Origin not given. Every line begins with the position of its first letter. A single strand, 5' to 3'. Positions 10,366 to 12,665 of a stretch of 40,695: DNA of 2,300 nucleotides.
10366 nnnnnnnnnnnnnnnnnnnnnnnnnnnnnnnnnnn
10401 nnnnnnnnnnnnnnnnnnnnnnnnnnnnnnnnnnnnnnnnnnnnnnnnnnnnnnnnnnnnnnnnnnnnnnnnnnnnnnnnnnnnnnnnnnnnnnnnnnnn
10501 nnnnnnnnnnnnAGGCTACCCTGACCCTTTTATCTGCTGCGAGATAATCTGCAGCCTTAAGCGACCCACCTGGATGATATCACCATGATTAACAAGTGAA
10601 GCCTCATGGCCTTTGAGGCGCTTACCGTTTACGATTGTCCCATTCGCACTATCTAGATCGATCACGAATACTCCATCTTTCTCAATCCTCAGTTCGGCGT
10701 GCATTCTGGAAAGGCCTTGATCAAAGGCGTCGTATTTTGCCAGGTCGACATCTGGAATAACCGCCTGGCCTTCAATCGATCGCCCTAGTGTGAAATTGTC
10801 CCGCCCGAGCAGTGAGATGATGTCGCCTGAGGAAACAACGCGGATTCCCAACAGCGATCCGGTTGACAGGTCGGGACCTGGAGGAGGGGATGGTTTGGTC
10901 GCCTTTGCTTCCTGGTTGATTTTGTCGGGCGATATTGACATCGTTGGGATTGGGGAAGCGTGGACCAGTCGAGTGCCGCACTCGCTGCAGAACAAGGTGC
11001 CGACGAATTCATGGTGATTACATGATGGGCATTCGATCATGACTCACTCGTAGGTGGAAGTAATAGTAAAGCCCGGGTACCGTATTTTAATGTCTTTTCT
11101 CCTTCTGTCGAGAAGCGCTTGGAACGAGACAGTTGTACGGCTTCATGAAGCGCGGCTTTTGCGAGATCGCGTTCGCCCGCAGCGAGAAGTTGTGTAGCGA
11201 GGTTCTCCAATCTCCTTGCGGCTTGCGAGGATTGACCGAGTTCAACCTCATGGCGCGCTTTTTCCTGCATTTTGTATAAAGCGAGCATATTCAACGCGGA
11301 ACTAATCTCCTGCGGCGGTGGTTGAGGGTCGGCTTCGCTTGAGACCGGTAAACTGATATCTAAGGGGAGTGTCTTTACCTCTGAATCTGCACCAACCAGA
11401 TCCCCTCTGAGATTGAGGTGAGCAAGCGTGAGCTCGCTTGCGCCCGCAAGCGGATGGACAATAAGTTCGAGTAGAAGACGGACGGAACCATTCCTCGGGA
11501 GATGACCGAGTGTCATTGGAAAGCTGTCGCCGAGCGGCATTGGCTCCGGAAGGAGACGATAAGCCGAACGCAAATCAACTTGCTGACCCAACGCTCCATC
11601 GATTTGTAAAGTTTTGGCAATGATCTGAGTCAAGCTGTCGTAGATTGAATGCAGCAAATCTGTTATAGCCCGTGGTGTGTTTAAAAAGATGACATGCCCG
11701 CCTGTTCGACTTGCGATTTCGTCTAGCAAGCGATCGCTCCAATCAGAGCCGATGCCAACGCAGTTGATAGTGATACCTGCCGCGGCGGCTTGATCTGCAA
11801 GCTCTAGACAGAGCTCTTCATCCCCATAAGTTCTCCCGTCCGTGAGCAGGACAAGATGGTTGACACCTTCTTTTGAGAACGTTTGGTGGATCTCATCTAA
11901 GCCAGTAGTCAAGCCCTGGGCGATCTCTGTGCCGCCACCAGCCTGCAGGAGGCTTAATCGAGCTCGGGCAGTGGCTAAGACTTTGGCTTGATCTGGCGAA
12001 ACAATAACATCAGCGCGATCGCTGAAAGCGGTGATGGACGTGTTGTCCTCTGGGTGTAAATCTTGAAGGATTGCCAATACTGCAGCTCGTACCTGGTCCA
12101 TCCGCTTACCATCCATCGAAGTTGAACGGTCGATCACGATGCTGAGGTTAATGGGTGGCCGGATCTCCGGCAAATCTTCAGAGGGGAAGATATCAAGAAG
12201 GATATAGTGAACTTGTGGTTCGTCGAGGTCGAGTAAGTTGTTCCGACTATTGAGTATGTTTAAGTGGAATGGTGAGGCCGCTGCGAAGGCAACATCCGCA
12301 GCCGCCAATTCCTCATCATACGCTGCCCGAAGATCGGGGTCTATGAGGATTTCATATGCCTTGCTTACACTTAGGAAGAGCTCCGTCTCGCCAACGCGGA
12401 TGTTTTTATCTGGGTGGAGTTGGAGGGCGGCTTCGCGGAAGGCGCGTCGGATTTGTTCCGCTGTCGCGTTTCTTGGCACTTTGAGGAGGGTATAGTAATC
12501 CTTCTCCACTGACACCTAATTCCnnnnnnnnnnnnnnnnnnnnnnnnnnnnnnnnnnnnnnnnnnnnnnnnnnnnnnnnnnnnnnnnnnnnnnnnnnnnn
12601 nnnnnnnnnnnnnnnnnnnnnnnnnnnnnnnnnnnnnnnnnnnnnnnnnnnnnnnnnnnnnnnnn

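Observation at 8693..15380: Seven-gene Ser/Thr phospho-signalling operon (PQQ-kinase, PP2C, J-domain/vWA, FHA, 80-aa protein, two orphan response regulators) with no histidine kinase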

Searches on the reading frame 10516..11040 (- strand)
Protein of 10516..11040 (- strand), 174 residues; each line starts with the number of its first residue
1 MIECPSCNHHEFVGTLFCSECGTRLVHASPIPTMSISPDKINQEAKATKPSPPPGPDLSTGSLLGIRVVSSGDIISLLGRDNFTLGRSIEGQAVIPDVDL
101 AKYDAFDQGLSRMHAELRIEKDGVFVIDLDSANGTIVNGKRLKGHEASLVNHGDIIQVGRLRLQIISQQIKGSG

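Call 3: search_protein_families(library=pfam, proteins=[window:10516-11040:-], max_evalue=0.01)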
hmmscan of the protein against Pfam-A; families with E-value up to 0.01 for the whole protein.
window:10516-11040:- (174 aa): 5 families
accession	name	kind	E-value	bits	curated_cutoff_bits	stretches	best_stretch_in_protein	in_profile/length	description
PF00498.31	FHA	-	8.6e-16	58.6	20.7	1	84-159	2-67/67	FHA domain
PF16697.10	Yop-YscD_cpl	-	5.4e-09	36.6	33.2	1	107-168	33-93/94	Inner membrane component of T3SS, cytoplasmic domain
PF12773.13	DZR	-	0.005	17.4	27.3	1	4-26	1-23/45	Double zinc ribbon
PF09297.16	Zn_ribbon_NUD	-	0.0077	16.4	24.8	0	16-28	4-16/32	NADH pyrophosphatase zinc ribbon domain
PF13248.11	Zn_ribbon_3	-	0.0093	15.9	27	0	1-25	2-26/26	zinc-ribbon domain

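Call 4: search_protein_families(library=ncbifam, proteins=[window:10516-11040:-], max_evalue=0.01)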
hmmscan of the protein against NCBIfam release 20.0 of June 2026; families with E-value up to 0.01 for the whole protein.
window:10516-11040:- (174 aa): 5 families
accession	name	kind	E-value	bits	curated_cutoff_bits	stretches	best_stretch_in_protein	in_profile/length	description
NF041660.2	oxygluDhInhib_OdhI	equivalog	8.1e-10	38.7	200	1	83-166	51-128/130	oxoglutarate dehydrogenase inhibitor Odhl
NF033760.1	gliding_GltG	equivalog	3.9e-09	35.6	650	1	107-167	40-98/650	adventurous gliding motility protein GltG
NF049868.1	FhaB_Rv0019c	equivalog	2.5e-08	34.1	125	1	69-163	75-156/158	FHA domain-containing protein FhaB/FipA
TIGR03354.1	VI_FHA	hypoth_equivalog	3.2e-06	27.2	120.25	1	79-165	22-101/420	type VI secretion system-associated FHA domain protein TagH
NF052573.1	HisKinEspAMyxo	equivalog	4.5e-06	25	1400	1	104-161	59-114/755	serine histidine kinase EspA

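Call 43: search_solved_structures(query=window:10516-11040:-, max_evalue=0.01)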
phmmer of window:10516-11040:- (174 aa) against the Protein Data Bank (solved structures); distinct sequences matched with E-value up to 0.01: 21.
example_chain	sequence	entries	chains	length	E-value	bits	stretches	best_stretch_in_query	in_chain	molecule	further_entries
2kkl_A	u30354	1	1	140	2.6e-07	33.9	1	82-169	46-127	Uncharacterized protein Mb1858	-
2kfu_A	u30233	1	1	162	3.2e-07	33.6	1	81-168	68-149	Rv1827 pThr 22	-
6i2p_D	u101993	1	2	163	3.3e-07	33.6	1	81-168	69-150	Glycogen accumulation regulator GarA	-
7rj3_A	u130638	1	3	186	4.3e-07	33.2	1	81-168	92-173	Glycogen accumulation regulator GarA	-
8p5r_G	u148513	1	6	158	2.2e-06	30.9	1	61-166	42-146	Glycogen accumulation regulator GarA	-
2kb3_A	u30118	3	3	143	2.5e-06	30.7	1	48-166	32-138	Oxoglutarate dehydrogenase inhibitor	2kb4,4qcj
8p5x_G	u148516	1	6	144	2.5e-06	30.7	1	48-166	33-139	Oxoglutarate dehydrogenase inhibitor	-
6i2q_B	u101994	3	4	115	3.3e-06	30.3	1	95-166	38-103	Glycogen accumulation regulator GarA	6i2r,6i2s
6hc0_B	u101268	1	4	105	6.7e-06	29.3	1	85-165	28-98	GGDEF domain protein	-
6hc1_A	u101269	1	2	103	6.7e-06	29.3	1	84-164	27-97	GGDEF domain protein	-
6hbz_A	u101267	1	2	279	5.4e-05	26.4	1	85-165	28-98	GGDEF domain protein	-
3po8_A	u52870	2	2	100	0.00011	25.4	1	90-163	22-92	Putative uncharacterized protein TB39.8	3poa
2lc1_A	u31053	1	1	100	0.00012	25.3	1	90-162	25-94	Putative uncharacterized protein TB39.8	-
3oun_A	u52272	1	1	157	0.00033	23.8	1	89-161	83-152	Putative uncharacterized protein TB39.8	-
3gqs_A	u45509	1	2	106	0.00043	23.4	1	97-160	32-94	Adenylate cyclase-like protein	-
5a8i_A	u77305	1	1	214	0.0043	20.2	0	95-160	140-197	ARNA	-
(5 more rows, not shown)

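Call 89: search_protein_families(library=padloc, proteins=[window:10516-11040:-], max_evalue=0.001)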
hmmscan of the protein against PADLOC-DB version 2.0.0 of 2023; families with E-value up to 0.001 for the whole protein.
window:10516-11040:- (174 aa): 0 families

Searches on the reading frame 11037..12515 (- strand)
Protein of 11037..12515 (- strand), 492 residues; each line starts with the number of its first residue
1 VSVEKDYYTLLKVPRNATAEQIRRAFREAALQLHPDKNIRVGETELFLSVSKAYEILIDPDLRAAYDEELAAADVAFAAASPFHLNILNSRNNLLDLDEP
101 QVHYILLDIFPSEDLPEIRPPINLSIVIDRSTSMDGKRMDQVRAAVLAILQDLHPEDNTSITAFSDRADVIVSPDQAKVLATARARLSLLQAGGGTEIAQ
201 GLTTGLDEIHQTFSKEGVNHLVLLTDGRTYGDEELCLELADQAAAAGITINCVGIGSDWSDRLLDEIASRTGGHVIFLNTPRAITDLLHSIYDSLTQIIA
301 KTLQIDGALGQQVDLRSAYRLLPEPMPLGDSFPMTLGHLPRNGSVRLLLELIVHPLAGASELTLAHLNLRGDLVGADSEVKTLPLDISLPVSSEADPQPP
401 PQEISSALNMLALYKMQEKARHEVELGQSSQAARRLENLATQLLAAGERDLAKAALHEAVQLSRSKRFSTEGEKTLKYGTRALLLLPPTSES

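Call 3: search_protein_families(library=pfam, proteins=[window:11037-12515:-], max_evalue=0.01)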
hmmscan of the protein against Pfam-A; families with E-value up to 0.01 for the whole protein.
window:11037-12515:- (492 aa): 6 families
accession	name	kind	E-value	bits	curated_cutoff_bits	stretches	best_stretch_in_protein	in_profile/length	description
PF00092.34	VWA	-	7.9e-22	78.7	23.8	1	123-287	1-171/174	von Willebrand factor type A domain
PF00226.36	DnaJ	-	4.7e-20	71.9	27.8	1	6-67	1-63/63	DnaJ domain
PF13519.12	VWA_2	-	3.9e-15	56.8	27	1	126-227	3-106/107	von Willebrand factor type A domain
PF13768.12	VWA_3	-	4.7e-13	49.9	27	1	123-274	2-152/155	von Willebrand factor type A domain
PF05762.20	VWA_CoxE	-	6.6e-05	22.9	26.4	1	120-246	55-179/222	VWA domain containing CoxE-like protein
PF04012.17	PspA_IM30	-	0.0044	17.1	33.9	1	416-464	50-98/220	PspA/IM30 family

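Call 4: search_protein_families(library=ncbifam, proteins=[window:11037-12515:-], max_evalue=0.01)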
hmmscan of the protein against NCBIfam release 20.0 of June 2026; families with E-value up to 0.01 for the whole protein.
window:11037-12515:- (492 aa): 20 families
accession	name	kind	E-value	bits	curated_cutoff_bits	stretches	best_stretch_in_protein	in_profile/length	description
TIGR03788.1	marine_srt_targ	equivalog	6.7e-21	74.3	551.65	1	103-314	252-464/629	marine proteobacterial sortase target protein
TIGR02349.1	DnaJ_bact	equivalog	4.2e-17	62.6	377.2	1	6-69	1-65/354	molecular chaperone DnaJ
NF008035.0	PRK10767.1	subfamily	3.2e-15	56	338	1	4-68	3-68/374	molecular chaperone DnaJ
NF037946.1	terminal_TopJ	equivalog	1.5e-14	53.5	300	1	2-67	2-67/810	terminal organelle assembly protein TopJ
NF010892.0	PRK14299.1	equivalog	1.6e-14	53.8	392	1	4-80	3-79/291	chaperone protein DnaJ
NF010885.0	PRK14292.1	equivalog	5.6e-14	51.9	585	1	5-79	2-76/371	chaperone protein DnaJ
NF010894.0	PRK14301.1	equivalog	1.4e-13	50.6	548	1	4-68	3-68/373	chaperone protein DnaJ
TIGR02442.1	Cob-chelat-sub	hypoth_equivalog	4.7e-13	48.5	779.45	1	126-273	477-635/641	putative cobaltochelatase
NF010871.0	PRK14278.1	equivalog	5.4e-13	48.5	502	1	5-67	3-65/378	molecular chaperone DnaJ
NF010874.0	PRK14281.1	equivalog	6e-12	45.4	619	1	4-81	2-79/397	chaperone protein DnaJ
TIGR02031.1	BchD-ChlD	equivalog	2.4e-11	43.1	499.55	1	126-229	428-532/608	magnesium chelatase ATPase subunit D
NF010872.0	PRK14279.1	equivalog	3.8e-11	42.7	556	1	3-69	7-74/394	molecular chaperone DnaJ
TIGR03835.1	termin_org_DnaJ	equivalog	1.9e-10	39.8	512.25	1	5-68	2-65/871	terminal organelle assembly protein TopJ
TIGR00868.1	hCaCC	subfamily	3.5e-09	35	900.85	1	125-306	308-491/863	calcium-activated chloride channel protein 1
NF009943.0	PRK13406.1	equivalog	2.8e-07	29.4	571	1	127-229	407-509/585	magnesium chelatase subunit D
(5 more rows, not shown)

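Call 16: find_homologous_proteins(query=window:11037-12515:-, max_evalue=0.00001)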
Query window:11037-12515:- (492 aa): 545 proteins with E <= 0.00001 among 8000 candidates; the best 120 are listed.
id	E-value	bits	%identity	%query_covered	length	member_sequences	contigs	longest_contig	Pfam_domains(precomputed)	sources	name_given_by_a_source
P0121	0.0e+0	1022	96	100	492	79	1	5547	PF13768.13,PF00226.37,PF00092.35,PF13519.13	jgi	-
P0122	2.3e-290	981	90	100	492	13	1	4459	PF13768.13,PF00226.37,PF00092.35,PF13519.13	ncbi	-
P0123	6.7e-290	980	90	100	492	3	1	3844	PF13768.13,PF00226.37,PF00092.35,PF13519.13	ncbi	-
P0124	1.3e-287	972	90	100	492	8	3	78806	PF13768.13,PF00226.37,PF00092.35,PF13519.13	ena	-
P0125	2.1e-287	971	90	100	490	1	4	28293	PF13768.13,PF00226.37,PF00092.35,PF13519.13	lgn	-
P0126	2.7e-286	968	89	100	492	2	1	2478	PF13768.13,PF00226.37,PF00092.35,PF13519.13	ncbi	-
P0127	9.1e-283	956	88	100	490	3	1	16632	PF13768.13,PF00226.37,PF00092.35,PF13519.13,PF05762.21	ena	-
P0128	1.1e-280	949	87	100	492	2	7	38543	PF13768.13,PF00226.37,PF00092.35,PF13519.13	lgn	-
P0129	2.1e-279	945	88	100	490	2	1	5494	PF13768.13,PF00226.37,PF00092.35,PF13519.13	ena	-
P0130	6.0e-277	937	86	100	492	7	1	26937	PF13768.13,PF00226.37,PF00092.35,PF13519.13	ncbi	ncbi:MAG: VWA domain-containing protein [Anaerolineales bacterium]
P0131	2.2e-269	912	85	99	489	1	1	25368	PF13768.13,PF00226.37,PF00092.35,PF13519.13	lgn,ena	-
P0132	1.1e-230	784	73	100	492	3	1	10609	PF13768.13,PF00226.37,PF00092.35,PF13519.13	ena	-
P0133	7.6e-228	775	72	99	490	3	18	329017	PF13768.13,PF00226.37,PF00092.35,PF13519.13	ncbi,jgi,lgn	jgi:Ca-activated chloride channel family protein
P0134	1.5e-227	774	72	99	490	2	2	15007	PF13768.13,PF00226.37,PF00092.35,PF13519.13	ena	-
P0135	9.7e-227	771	71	100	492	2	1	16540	PF13768.13,PF00226.37,PF00092.35,PF13519.13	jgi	jgi:Ca-activated chloride channel family protein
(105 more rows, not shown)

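Call 42: search_solved_structures(query=window:11037-12515:-, max_evalue=0.01)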
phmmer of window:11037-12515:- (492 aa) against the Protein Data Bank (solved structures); distinct sequences matched with E-value up to 0.01: 66 (the best 60 are shown).
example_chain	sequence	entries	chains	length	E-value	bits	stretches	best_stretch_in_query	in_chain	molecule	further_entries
9dyv_A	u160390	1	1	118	1.4e-13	54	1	1-68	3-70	Chaperone protein DnaJ 2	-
4j7z_A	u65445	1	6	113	3.1e-13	52.8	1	3-68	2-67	Chaperone protein DnaJ 2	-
6psi_A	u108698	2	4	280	7.9e-13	51.4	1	1-68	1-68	Chaperone protein DnaJ 2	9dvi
4j80_A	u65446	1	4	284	1.5e-12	50.5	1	1-68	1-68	Chaperone protein DnaJ 2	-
2ctp_A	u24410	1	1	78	3.8e-12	49.2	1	5-68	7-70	DnaJ homolog subfamily B member 12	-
1hdj_A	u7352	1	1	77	4.8e-12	48.9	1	5-68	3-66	HUMAN HSP40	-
6z5n_A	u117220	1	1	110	1.3e-11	47.5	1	5-68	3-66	DnaJ homolog subfamily B member 1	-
9c4f_I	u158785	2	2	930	2e-11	46.8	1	120-275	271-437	Inter-alpha-trypsin inhibitor heavy chain H4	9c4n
2lo1_A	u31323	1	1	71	3.5e-11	46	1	4-68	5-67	DnaJ homolog subfamily A member 1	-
5vso_A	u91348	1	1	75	4.2e-11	45.8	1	4-68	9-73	Yeast dnaJ protein 1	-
2m6y_A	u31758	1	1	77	5.6e-11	45.3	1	4-68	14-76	DnaJ homolog subfamily A member 1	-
8e2o_A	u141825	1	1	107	6.4e-11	45.2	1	4-68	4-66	Isoform 2 of DnaJ homolog subfamily A member 1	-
4wb7_A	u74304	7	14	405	1.4e-10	44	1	5-68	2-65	DnaJ homolog subfamily B member 1,cAMP-dependent protein kinase catalytic subunit alpha | DnaJ homolog subfamily B member 1,cAMP-dependent protein kinase cataly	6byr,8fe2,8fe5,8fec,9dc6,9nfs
6wjf_A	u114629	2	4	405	1.4e-10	44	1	5-68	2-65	DnaJ homolog subfamily B member 1,cAMP-dependent protein kinase catalytic subunit alpha fu | DnaJ homolog subfamily B member 1, cAMP-dependent protein kinase ca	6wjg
2ej7_A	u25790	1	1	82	1.8e-10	43.7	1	5-68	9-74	HCG3 gene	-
4fx5_A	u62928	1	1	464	2.1e-07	33.6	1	127-286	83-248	von Willebrand factor type A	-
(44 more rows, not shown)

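Call 62: predict_structure(alignment_id=A4)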
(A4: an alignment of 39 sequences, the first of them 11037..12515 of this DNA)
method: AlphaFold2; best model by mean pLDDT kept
length: 492 residues; sequences in the alignment: 39
mean_pLDDT: 82.1   pTM: 0.73
mean pLDDT of the five models: 82.1, 81.4, 80.1, 79.9, 77.8
residues with pLDDT >= 90: 108; 70-90: 327; 50-70: 45; < 50: 12
segments of 3 or more residues with pLDDT < 50: 1-4, 477-481
pLDDT, mean of each block of 10 residues (from residue 1): 62 79 86 74 80 87 84 73 86 88 93 79 92 79 89 90 89 91 89 79 93 86 82 88 90 70 83 79 79 85 89 91 85 89 91 84 89 75 87 86 89 81 69 85 85 82 61 50 56 45
secondary structure, 60 per line:
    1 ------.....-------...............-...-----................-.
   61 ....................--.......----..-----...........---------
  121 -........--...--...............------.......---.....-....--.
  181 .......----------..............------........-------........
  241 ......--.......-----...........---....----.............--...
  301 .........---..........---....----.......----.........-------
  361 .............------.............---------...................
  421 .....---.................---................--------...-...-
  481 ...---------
elements in order: H7-11 H19-33 H43-58 H60-80 E83-89 E101-111 E122-129 H137-151 E158-164 E168-172 H174-177 H180-187 H198-211 E218-225 H233-246 E249-255 H261-271 E275-278 H283-295 E298-309 E313-322 E326-329 E334-340 E345-353 E361-373 E380-392 H402-425 H429-445 H449-464 E473-475 E481-483

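Call 66: fold_search(model_id=the predicted structure, library=pdb)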
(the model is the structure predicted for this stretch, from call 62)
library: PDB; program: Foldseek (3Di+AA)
matches with E <= 10: 1395; with E <= 0.001: 517
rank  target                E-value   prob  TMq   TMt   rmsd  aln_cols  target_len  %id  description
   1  8s05_B                3.8e-22  1.00  0.53  0.67   6.8       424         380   16  ArnAB complex an archaeal ortholog of the Sec23/24 core motif (released 2025-10-29)
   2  8s05_A                7.8e-22  1.00  0.59  0.73   4.2       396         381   18  ArnAB complex an archaeal ortholog of the Sec23/24 core motif (released 2025-10-29)
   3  4fx5                  3.4e-21  1.00  0.58  0.66   7.4       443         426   16  von Willebrand factor type A from Catenulispora acidiphila (released 2012-07-18)
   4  5a8j                  1.7e-17  1.00  0.51  0.66   6.6       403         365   14  Crystal structure of the ArnB paralog VWA2 from Sulfolobus acidocaldarius (released 2016-06-22)
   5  6fpy_A                5.4e-15  1.00  0.42  0.35  11.4       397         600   16  Inter-alpha-inhibitor heavy chain 1, wild type (released 2019-02-27)
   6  6m3y                  9.4e-15  1.00  0.33  0.21  11.4       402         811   13  Crystal structure of pilus adhesin, SpaC from Lactobacillus rhamnosus GG - open conformation (released 2020-07-29)
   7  6fpy_B                1.2e-14  1.00  0.45  0.38   8.2       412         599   14  Inter-alpha-inhibitor heavy chain 1, wild type (released 2019-02-27)
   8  6fpz_A                1.6e-14  1.00  0.41  0.35  12.0       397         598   15  Inter-alpha-inhibitor heavy chain 1, D298A (released 2019-02-27)
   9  6to1                  4.1e-14  1.00  0.29  0.25  17.8       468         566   11  Crystal structure of three N-terminal domains of the type V pili tip protein Mfa5 from Porphyromonas gingivalis (released 2020-12-02)
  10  7w6b                  4.4e-14  1.00  0.34  0.22  10.6       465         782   12  Crystal Structure of PitA from pilus islet-2 of Streptococcus oralis (released 2022-06-01)
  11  6ckb_A                5.2e-14  1.00  0.34  0.36  12.7       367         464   14  Crystal structure of an extended beta3 integrin P33 (released 2018-08-01)
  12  6m48_B                7.6e-14  1.00  0.33  0.20  11.7       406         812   14  Crystal structure of pilus adhesin, SpaC from Lactobacillus rhamnosus GG - P21212 form (released 2020-07-29)
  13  6bxj                  9.5e-14  1.00  0.35  0.29   9.8       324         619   14  Structure of a single-chain beta3 integrin (released 2018-10-03)
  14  6bxb_A                1.3e-13  1.00  0.32  0.34  10.8       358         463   13  Crystal structure of an extended b3 integrin P33 (released 2018-08-01)
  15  6bxf_A                1.6e-13  1.00  0.32  0.34  11.6       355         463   13  Crystal structure of an extended b3 integrin L33 (released 2018-08-01)
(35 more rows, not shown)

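Call 89: search_protein_families(library=padloc, proteins=[window:11037-12515:-], max_evalue=0.001)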
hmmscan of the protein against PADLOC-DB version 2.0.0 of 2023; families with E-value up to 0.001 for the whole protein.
window:11037-12515:- (492 aa): 0 families
